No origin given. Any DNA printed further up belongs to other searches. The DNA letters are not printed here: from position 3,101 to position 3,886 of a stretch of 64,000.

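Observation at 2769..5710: Decayed, apparently undescribed T1SS-dependent toxin / lipoprotein-immunity island inserted between glpQ and glpF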

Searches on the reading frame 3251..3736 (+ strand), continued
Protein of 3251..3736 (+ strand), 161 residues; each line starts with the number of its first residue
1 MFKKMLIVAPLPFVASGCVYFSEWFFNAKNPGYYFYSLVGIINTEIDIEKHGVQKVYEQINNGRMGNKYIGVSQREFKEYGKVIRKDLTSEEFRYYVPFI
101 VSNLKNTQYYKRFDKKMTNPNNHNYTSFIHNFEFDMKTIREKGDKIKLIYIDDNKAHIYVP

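Call 35: predict_structure(alignment_id=A2)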
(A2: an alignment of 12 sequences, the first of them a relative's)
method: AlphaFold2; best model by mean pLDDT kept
length: 210 residues; sequences in the alignment: 12
mean_pLDDT: 74.3   pTM: 0.65
mean pLDDT of the five models: 74.3, 73.7, 73.7, 72.5, 70.8
residues with pLDDT >= 90: 48; 70-90: 89; 50-70: 43; < 50: 30
segments of 3 or more residues with pLDDT < 50: 46-60, 114-116, 118-120, 208-210
pLDDT, mean of each block of 10 residues (from residue 1): 51 68 74 80 48 36 61 90 85 91 89 52 80 86 92 93 87 68 90 74 62
secondary structure, 60 per line:
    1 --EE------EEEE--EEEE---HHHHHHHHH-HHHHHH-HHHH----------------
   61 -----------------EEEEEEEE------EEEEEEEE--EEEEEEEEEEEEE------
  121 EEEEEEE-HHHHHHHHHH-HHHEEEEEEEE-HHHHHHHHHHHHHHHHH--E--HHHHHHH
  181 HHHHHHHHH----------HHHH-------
elements in order: E11-14 E17-20 H24-32 H34-39 H41-44 E78-85 E92-99 E102-114 E121-127 H129-138 E143-150 H152-168 H174-189 H200-203

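Call 36: find_encoding_contigs(protein=P0023, flank=8000, max_places=3)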
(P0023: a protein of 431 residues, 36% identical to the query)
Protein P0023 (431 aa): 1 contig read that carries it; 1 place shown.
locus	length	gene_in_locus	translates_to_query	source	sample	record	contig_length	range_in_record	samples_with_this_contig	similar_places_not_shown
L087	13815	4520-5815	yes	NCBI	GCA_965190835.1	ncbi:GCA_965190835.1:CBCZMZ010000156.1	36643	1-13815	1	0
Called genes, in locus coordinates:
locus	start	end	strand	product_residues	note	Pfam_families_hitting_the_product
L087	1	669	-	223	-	?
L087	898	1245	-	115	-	-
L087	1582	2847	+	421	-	PF00724:Oxidored_FMN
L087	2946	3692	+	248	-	PF00196:GerE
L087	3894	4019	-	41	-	-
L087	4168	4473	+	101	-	-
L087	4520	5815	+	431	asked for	PF26745:SPM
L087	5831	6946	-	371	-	PF01070:FMN_dh, PF00478:IMPDH (weak), PF01645:Glu_synthase (weak)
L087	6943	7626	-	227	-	PF13640:2OG-FeII_Oxy_3, PF18331:PKHD_C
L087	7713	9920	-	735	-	PF07715:Plug, PF00593:TonB_dep_Rec_b-barrel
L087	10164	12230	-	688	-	PF07715:Plug, PF00593:TonB_dep_Rec_b-barrel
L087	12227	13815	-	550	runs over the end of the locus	PF07589:PEP_exosort_dom (weak), PF14717:DUF4465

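Call 37: find_encoding_contigs(protein=P0018, flank=8000, max_places=3)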
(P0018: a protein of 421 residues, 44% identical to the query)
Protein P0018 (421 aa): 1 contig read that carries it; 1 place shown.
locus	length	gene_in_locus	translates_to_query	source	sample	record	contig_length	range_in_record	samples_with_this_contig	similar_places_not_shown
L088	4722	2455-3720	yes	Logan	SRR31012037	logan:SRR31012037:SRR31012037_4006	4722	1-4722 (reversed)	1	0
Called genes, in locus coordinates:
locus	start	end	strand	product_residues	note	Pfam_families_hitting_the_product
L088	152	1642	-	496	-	PF06097:DUF945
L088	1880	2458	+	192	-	-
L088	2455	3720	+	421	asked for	PF26745:SPM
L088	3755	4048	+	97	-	-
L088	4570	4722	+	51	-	?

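Call 41: search_solved_structures(query=A3, max_evalue=10)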
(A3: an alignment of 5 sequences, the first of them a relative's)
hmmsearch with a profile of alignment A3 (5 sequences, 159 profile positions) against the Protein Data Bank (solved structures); distinct sequences matched with E-value up to 10: 3.
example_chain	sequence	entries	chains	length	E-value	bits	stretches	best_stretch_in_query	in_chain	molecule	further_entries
5lfi_A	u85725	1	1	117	1.2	12.6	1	60-130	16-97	Lactococcin-A immunity protein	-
2rd9_A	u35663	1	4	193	1.2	12.5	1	27-80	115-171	BH0186 protein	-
5z5e_A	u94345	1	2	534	1.8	12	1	16-135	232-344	NEQ417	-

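Call 43: fold_search(model_id=the predicted structure, library=pdb)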
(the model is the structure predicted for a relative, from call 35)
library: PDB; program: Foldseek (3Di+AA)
matches with E <= 10: 460; with E <= 0.001: 0
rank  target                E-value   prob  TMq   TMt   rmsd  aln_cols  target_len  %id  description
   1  7zv1_C                1.3e-01  0.90  0.33  0.61   4.5       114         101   12  Crystal Structure of Aichivirus A 2A protein L64M, L109M mutant (released 2023-05-31)
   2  7dna_F                2.0e-01  0.04  0.08  0.08  14.8        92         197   12  Photocleavable Fluorescent Protein in green and red form (released 2021-01-27)
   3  9rdk_M                3.4e-01  0.06  0.14  0.09  25.3       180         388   10  Cryo-EM structure of the human SAGA co-activator complex (released 2026-04-01)
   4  7zv1_B                4.3e-01  0.63  0.32  0.54   4.8       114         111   11  Crystal Structure of Aichivirus A 2A protein L64M, L109M mutant (released 2023-05-31)
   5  7ktr_C                4.3e-01  0.06  0.16  0.09  19.8       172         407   12  Cryo-EM structure of the human SAGA coactivator complex (TRRAP, core) (released 2021-11-10)
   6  7zv1_A                4.6e-01  0.57  0.33  0.58   7.5       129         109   12  Crystal Structure of Aichivirus A 2A protein L64M, L109M mutant (released 2023-05-31)
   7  7zv6_A                5.8e-01  0.57  0.32  0.55   4.8       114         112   11  Crystal Structure of Aichivirus A 2A protein (released 2023-05-24)
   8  5a3f_C                6.2e-01  0.02  0.12  0.06  20.8       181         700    9  Crystal structure of the dynamin tetramer (released 2015-08-26)
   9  8gup_A                6.6e-01  0.08  0.12  0.15  11.3       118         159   13  Crystal structure of EsaG from Staphylococcus aureus (released 2022-11-09)
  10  7zv6_B                7.0e-01  0.44  0.31  0.50   6.4       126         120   11  Crystal Structure of Aichivirus A 2A protein (released 2023-05-24)
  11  5ayq_B                7.9e-01  0.04  0.12  0.19  13.2       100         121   11  Structure-based site-directed photo-crosslinking analyses of multimeric cell-adhesive interactions of VGSC beta subuni (released 2016-06-08)
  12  7n34                  7.9e-01  0.03  0.10  0.17  13.1        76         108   13  Structure of Yersinia aleksiciae Cap15 cyclic dinucleotide receptor, crystal form 1 (released 2021-11-17)
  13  9b62_E                8.4e-01  0.04  0.15  0.13  27.2       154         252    9  Human RANBP2/RAN(GTP)/RANGAP1-SUMO1/UBC9/CRM1/RAN(GTP) - composite map and model (released 2024-10-16)
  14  7dna_D                8.4e-01  0.02  0.09  0.09  14.5        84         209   12  Photocleavable Fluorescent Protein in green and red form (released 2021-01-27)
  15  7dna_A                8.4e-01  0.02  0.08  0.08  14.2        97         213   12  Photocleavable Fluorescent Protein in green and red form (released 2021-01-27)
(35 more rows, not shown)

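Call 55: predict_structure(alignment_id=A1)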
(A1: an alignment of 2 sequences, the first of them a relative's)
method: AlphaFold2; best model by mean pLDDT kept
length: 161 residues; sequences in the alignment: 2
mean_pLDDT: 38.5   pTM: 0.33
mean pLDDT of the five models: 38.5, 35.3, 35.1, 34.9, 33.5
residues with pLDDT >= 90: 0; 70-90: 0; 50-70: 24; < 50: 137
segments of 3 or more residues with pLDDT < 50: 1-50, 52-93, 116-133, 136-161
pLDDT, mean of each block of 10 residues (from residue 1): 24 25 26 27 38 46 43 41 31 50 57 48 38 48 41 34 34
secondary structure, 60 per line:
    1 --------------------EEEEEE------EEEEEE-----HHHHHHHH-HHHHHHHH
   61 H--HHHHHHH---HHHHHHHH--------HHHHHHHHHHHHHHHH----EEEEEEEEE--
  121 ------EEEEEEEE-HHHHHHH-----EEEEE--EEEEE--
elements in order: E21-26 E33-38 H44-51 H53-61 H64-70 H74-81 H90-105 E110-118 E127-134 H136-142 E148-152 E155-159

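Call 58: find_related_loci(query=A4, collection=metagenome_contigs, flank=8000)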
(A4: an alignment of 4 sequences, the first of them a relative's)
Query A4 (210 aa) in metagenome_contigs; peptide patterns used: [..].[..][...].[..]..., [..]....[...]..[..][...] (x = any residue, [..] = any of these).
153 stretches matched a pattern, but none encodes a relative of the query by tblastn (E <= 1e-3).

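Call 60: find_related_loci(query=A5, collection=metagenome_contigs, flank=6000)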
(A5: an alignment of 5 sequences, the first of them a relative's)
Query A5 (431 aa) in metagenome_contigs; peptide patterns used: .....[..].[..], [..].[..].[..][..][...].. (x = any residue, [..] = any of these).
94 stretches matched a pattern; 3 encode a relative of the query (tblastn E <= 1e-3); 3 distinct loci.
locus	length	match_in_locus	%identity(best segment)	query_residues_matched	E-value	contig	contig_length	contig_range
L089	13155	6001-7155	41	4-385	3e-82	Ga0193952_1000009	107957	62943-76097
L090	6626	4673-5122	55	1-151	4e-49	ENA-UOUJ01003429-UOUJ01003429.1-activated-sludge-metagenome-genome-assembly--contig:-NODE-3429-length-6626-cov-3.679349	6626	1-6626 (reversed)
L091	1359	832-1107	36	5-268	5e-9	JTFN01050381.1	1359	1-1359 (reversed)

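Call 65: search_protein_families(library=pfam, alignment_id=A6, max_evalue=1)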
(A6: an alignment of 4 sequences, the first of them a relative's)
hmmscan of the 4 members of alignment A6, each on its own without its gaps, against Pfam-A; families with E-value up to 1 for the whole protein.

A. member 1, L090:4043-4657:+ (205 aa): 0 families

B. families by the number of members that match (of 4 scanned): 1 family
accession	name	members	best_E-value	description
PF13263.12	PHP_C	1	0.16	PHP-associated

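Call 84: list_cluster_members(proteins=[P0016, P0017, P0020, P0018, P0019, P0023, P0024, P0025, P0026, P0021])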
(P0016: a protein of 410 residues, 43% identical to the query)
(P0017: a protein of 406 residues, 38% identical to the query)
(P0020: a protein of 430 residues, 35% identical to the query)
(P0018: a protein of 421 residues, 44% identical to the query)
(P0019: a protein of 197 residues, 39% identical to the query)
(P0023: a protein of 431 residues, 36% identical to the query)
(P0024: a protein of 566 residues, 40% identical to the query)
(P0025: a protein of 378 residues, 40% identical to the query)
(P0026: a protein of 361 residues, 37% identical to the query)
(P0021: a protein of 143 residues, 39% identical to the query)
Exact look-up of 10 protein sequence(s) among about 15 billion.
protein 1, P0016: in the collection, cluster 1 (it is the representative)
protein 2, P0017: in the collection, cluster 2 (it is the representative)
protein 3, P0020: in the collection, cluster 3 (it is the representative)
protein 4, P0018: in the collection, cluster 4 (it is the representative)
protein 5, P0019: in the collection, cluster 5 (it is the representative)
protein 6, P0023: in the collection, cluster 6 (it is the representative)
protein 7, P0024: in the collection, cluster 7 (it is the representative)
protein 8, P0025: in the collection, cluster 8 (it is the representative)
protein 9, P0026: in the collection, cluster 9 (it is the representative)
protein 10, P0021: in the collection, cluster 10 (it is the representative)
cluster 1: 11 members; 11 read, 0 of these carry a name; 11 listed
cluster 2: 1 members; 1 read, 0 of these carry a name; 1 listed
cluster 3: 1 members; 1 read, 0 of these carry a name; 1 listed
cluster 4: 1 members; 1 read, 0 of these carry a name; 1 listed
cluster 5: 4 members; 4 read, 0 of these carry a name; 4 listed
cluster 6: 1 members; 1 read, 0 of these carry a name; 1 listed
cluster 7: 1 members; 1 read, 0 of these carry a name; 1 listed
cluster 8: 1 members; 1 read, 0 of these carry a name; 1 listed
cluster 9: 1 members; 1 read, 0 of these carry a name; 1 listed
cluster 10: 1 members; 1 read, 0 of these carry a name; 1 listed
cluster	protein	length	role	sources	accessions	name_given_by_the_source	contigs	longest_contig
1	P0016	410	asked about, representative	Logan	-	-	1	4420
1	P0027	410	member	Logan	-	-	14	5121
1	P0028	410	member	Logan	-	-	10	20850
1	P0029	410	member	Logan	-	-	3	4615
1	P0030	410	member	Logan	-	-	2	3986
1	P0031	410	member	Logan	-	-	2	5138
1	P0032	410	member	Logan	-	-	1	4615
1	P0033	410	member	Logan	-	-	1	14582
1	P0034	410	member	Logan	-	-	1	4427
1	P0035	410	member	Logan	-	-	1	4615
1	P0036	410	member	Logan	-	-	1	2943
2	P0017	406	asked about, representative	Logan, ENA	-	-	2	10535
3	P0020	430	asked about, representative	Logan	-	-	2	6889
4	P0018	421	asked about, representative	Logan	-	-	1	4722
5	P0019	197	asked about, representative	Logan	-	-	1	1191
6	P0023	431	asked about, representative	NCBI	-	-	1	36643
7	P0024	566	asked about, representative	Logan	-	-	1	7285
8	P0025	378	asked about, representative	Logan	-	-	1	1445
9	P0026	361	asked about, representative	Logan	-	-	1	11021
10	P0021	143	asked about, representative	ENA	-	-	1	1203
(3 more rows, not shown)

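Call 85: find_encoding_contigs(protein=P0028, flank=10000, max_places=3)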
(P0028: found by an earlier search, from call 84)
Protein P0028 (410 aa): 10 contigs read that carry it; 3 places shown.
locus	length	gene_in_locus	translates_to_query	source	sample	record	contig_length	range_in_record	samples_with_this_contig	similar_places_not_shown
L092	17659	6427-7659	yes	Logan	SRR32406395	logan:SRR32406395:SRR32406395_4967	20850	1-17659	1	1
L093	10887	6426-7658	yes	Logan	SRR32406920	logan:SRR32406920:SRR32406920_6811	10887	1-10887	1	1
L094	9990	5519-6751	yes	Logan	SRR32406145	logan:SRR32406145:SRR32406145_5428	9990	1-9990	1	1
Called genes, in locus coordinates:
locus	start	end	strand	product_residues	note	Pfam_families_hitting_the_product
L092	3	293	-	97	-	?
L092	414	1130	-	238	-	PF00696:AA_kinase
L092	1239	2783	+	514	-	PF00884:Sulfatase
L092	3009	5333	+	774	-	PF13567:DUF4131, PF03772:Competence, PF00753:Lactamase_B, PF13483:Lactamase_B_3 (weak)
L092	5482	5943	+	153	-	-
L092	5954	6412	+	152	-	-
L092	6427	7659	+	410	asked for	PF00353:HemolysinCabind (weak)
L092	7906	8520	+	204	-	PF03548:LolA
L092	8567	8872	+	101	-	PF01371:Trp_repressor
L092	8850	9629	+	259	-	PF00912:Transgly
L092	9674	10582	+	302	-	PF18030:Rimk_N, PF14397:ATPgrasp_ST (faint), PF02655:ATP-grasp_3, PF08443:RimK, PF02955:GSH-S_ATP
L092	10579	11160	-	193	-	PF13580:SIS_2, PF01380:SIS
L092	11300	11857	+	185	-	PF01765:RRF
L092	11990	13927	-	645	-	PF00884:Sulfatase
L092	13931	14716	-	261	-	PF03476:MOSC_N, PF03473:MOSC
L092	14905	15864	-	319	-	PF13407:Peripla_BP_4 (faint), PF04392:ABC_sub_bind, PF13458:Peripla_BP_6 (weak)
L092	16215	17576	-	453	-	PF00483:NTP_transferase, PF01128:IspD, PF02348:CTP_transf_3 (faint), PF12804:NTP_transf_3, PF25084:LbH_EIF2B, PF25087:GMPPB_C, PF00132:Hexapep, PF14602:Hexapep_2 (weak)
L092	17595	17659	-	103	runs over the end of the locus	PF01253:SUI1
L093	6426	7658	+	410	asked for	PF00353:HemolysinCabind (weak)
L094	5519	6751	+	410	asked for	PF00353:HemolysinCabind (weak)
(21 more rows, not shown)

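Call 86: fold_search(model_id=the predicted structure, library=viral)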
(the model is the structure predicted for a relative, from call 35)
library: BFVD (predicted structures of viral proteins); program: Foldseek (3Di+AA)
matches with E <= 10: 847; with E <= 0.001: 1
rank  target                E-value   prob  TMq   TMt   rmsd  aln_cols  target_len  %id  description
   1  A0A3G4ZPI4            9.3e-04  0.99  0.35  0.20  17.7       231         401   14  Uncharacterized protein [Terrestrivirus sp.]
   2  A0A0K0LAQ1            3.0e-03  0.98  0.32  0.18  12.5       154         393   18  Polyprotein (Fragment) [Chicken picornavirus HK-2014]
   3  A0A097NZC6            6.1e-03  0.97  0.32  0.14  13.1       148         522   14  Genome polyprotein (Fragment) [Norway rat kobuvirus 1]
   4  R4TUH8                8.3e-03  0.60  0.27  0.26  26.0       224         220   12  (no name in the UniProt tables at hand)
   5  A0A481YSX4            9.9e-03  0.92  0.34  0.37  13.3       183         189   13  Lecithin retinol acyltransferase [Marseillevirus LCMAC101]
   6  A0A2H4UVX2            1.1e-02  0.94  0.31  0.33   5.6       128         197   10  PPPDE domain-containing protein [Bodo saltans virus]
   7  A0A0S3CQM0            1.3e-02  0.94  0.33  0.06  10.3       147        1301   14  Genome polyprotein (Fragment) [Porcine kobuvirus]
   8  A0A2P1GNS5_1          1.9e-02  0.69  0.34  0.10  21.5       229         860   12  Polyprotein (Fragment) [Wenling banjofish picornavirus 2]
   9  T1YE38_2              3.1e-02  0.85  0.32  0.08   9.9       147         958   13  Genome polyprotein (Fragment) [Ferret kobuvirus]
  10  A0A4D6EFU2            1.3e-01  0.38  0.32  0.16  13.6       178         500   11  Endopeptidase domain containing protein [Pandoravirus celtis]
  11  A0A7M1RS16            1.3e-01  0.12  0.18  0.20  16.7       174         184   13  Uncharacterized protein [uncultured phage cr6_1]
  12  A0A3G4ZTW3            1.3e-01  0.30  0.22  0.37  14.0       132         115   11  Uncharacterized protein [Edafosvirus sp.]
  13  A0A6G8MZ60            1.3e-01  0.09  0.13  0.21  11.1       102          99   10  Uncharacterized protein [Cedratvirus kamchatka]
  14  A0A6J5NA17            1.4e-01  0.04  0.10  0.10  25.2       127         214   15  Uncharacterized protein [uncultured Caudovirales phage]
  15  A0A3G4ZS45            1.9e-01  0.06  0.11  0.12  19.0       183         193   10  Uncharacterized protein [Edafosvirus sp.]
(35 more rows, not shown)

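Call 94: find_encoding_contigs(protein=P0026, flank=8000, max_places=2)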
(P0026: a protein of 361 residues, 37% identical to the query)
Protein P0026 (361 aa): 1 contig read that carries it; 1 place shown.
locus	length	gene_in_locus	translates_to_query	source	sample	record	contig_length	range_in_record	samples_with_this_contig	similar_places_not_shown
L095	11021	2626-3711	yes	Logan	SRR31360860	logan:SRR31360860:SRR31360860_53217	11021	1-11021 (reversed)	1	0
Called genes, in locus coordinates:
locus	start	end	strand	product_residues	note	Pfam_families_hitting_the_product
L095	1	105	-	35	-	?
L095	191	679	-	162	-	PF13560:HTH_31 (weak), PF01381:HTH_3 (weak)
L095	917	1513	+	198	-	-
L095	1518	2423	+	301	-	PF00126:HTH_1, PF03466:LysR_substrate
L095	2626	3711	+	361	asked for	PF26745:SPM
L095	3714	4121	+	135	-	-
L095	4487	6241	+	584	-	PF00664:ABC_membrane, PF00005:ABC_tran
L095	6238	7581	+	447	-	PF25919:BSH_CusB (faint), PF00364:Biotin_lipoyl (faint), PF25917:BSH_RND (weak), PF25973:BSH_CzcB, PF25994:HH_AprE, PF26002:Beta-barrel_AprE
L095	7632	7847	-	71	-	PF10038:DUF2274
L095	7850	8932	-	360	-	PF03743:TrbI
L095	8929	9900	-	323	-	PF03524:CagX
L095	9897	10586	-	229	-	PF04335:VirB8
